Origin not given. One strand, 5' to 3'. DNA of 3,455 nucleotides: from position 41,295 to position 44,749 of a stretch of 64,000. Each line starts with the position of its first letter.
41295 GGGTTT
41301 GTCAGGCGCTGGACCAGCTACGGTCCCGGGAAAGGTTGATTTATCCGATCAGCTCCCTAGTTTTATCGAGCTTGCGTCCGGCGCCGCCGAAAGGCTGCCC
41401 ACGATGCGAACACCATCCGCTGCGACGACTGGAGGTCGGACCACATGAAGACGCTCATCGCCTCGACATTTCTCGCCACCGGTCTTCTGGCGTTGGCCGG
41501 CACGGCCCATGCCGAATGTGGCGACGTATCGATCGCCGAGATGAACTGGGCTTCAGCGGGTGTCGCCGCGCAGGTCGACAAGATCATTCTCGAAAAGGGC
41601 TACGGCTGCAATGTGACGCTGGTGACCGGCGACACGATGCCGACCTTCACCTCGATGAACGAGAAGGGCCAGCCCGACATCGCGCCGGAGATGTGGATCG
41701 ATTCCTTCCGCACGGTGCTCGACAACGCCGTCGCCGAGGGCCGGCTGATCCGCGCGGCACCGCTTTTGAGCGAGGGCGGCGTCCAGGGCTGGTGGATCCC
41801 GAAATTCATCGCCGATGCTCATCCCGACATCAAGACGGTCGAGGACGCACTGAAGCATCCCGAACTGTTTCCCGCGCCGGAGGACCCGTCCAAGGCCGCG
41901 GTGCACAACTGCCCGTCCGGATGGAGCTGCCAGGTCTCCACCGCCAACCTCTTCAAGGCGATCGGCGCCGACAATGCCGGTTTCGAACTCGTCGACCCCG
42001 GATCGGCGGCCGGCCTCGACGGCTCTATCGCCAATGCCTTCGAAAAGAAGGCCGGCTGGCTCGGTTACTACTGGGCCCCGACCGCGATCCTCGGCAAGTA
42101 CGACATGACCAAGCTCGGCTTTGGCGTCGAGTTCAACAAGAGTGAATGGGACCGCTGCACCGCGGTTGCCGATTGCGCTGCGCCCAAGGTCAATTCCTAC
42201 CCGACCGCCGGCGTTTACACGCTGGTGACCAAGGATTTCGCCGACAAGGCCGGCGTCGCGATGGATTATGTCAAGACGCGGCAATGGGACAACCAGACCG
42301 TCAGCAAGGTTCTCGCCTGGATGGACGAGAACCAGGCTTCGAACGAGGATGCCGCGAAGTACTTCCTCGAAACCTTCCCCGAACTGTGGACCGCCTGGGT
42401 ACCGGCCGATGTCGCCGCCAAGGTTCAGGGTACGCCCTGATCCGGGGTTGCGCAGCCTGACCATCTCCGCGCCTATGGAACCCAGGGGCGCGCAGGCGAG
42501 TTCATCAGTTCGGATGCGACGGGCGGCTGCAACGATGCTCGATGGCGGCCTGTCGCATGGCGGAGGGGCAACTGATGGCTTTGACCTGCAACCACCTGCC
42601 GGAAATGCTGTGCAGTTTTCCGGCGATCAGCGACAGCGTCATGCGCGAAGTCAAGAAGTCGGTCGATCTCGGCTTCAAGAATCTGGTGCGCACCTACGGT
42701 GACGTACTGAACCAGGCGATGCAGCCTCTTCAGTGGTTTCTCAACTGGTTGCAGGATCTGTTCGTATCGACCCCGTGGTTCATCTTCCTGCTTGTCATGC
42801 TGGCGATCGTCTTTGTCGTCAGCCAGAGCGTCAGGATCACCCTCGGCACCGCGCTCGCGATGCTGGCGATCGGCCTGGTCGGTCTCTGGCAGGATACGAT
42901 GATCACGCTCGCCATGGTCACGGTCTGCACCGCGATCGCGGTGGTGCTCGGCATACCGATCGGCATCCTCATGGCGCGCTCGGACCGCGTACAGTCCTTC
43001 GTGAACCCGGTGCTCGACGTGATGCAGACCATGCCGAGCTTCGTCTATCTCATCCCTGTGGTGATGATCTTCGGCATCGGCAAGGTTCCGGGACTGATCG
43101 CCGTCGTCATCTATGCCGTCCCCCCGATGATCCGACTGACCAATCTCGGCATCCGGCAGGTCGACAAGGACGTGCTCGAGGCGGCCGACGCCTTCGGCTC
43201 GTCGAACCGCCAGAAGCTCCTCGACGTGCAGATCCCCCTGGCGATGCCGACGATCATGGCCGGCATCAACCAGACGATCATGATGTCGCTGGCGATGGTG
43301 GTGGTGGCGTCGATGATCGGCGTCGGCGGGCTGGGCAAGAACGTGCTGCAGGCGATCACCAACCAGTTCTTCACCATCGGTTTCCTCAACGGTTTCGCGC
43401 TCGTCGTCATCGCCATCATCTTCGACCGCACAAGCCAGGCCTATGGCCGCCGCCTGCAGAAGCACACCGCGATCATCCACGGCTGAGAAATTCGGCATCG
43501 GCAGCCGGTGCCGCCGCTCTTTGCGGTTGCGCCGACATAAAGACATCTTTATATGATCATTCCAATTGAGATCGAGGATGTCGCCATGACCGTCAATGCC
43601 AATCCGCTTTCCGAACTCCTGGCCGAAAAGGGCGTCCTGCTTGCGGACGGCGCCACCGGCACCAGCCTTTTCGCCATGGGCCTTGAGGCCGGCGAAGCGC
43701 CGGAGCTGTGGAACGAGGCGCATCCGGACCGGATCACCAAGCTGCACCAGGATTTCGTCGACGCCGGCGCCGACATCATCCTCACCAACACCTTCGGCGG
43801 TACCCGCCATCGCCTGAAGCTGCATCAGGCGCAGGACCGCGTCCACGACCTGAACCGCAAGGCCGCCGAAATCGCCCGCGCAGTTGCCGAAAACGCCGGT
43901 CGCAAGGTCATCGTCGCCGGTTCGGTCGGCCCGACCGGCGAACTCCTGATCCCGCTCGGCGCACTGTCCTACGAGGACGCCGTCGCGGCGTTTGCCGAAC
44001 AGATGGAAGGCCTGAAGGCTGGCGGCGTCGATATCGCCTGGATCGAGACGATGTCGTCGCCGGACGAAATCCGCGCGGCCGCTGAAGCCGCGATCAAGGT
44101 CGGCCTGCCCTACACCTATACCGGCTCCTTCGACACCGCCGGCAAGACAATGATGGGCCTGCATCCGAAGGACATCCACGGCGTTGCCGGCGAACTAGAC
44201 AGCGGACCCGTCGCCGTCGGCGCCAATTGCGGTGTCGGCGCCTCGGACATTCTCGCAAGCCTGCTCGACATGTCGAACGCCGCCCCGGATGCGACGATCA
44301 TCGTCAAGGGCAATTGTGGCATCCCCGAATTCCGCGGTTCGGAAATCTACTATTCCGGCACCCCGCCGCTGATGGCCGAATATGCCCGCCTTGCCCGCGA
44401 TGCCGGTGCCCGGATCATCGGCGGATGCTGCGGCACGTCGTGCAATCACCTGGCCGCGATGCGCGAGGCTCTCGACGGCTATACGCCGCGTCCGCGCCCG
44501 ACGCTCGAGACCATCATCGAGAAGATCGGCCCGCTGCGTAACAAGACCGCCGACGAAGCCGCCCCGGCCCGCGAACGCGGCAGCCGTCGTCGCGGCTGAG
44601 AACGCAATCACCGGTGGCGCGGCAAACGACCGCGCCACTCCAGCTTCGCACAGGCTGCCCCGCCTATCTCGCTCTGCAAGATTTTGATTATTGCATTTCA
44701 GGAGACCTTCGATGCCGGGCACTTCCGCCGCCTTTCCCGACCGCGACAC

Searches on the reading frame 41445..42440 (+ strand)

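Call 63: search_protein_families(library=ncbifam, proteins=[window:41445-42440:+], max_evalue=1e-10)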
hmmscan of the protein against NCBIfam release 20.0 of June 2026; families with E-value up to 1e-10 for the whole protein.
window:41445-42440:+ (331 aa): 0 families

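Call 79: search_protein_families(library=pfam, proteins=[window:41445-42440:+], max_evalue=1)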
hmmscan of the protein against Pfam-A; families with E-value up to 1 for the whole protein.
window:41445-42440:+ (331 aa): 1 family
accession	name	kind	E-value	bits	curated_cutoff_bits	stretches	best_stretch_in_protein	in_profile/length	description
PF04069.17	OpuAC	-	5.3e-58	197.1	21.2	1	27-309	2-256/257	Substrate binding domain of ABC-type glycine betaine transport system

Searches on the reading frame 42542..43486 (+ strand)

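Call 63: search_protein_families(library=ncbifam, proteins=[window:42542-43486:+], max_evalue=1e-10)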
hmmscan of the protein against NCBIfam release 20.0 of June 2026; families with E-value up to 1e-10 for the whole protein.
window:42542-43486:+ (314 aa): 6 families
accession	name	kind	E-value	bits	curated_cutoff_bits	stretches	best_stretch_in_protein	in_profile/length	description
TIGR03416.1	ABC_choXWV_perm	equivalog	2e-80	270.2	363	1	41-297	10-266/267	choline ABC transporter permease subunit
NF008196.0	PRK10952.1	equivalog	5.4e-78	262.3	439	1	41-306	69-333/356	glycine betaine/L-proline ABC transporter permease ProW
NF040733.1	ABC_perm_U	equivalog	5.9e-18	65.3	295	1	117-274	56-214/251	ABC transporter permease subunit SaoP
NF007545.0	PRK10160.1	equivalog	6.4e-18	65.1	342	1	84-306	44-268/275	taurine ABC transporter permease TauC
TIGR01097.1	PhnE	equivalog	5.2e-16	58.9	216.7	1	114-304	56-250/252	phosphonate ABC transporter, permease protein PhnE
TIGR01183.1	ntrB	equivalog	1.1e-15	57.8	209.05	1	114-275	14-176/202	nitrate ABC transporter permease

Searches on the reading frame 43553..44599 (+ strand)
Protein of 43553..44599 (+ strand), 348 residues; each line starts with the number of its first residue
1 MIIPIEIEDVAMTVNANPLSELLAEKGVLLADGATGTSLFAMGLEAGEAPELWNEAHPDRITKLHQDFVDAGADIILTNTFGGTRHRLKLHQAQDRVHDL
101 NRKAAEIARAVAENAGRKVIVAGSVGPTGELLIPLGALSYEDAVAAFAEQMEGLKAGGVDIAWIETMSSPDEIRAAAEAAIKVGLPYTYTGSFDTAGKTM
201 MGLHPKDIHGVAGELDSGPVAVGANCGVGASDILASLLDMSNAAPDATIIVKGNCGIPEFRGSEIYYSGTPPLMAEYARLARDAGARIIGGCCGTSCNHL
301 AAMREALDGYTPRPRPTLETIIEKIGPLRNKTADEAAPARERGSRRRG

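Call 63: search_protein_families(library=ncbifam, proteins=[window:43553-44599:+], max_evalue=1e-10)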
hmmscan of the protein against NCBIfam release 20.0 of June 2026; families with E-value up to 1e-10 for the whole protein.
window:43553-44599:+ (348 aa): 5 families
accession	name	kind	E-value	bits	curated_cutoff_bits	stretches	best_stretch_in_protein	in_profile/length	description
NF005718.0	PRK07534.1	equivalog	2.8e-171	569.3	338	1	16-347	3-336/337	betaine--homocysteine S-methyltransferase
NF006396.0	PRK08645.1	equivalog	4.1e-65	220.1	453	1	21-319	6-296/611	bifunctional homocysteine S-methyltransferase/methylenetetrahydrofolate reductase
TIGR02082.1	metH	equivalog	6.4e-45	153.2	1010.85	1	28-320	5-325/1182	methionine synthase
NF007024.0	PRK09490.1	equivalog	1.5e-37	128.9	1497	1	50-323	57-345/1234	methionine synthase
NF007020.0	PRK09485.1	equivalog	1.8e-25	89.6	215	1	17-307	2-303/306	homocysteine S-methyltransferase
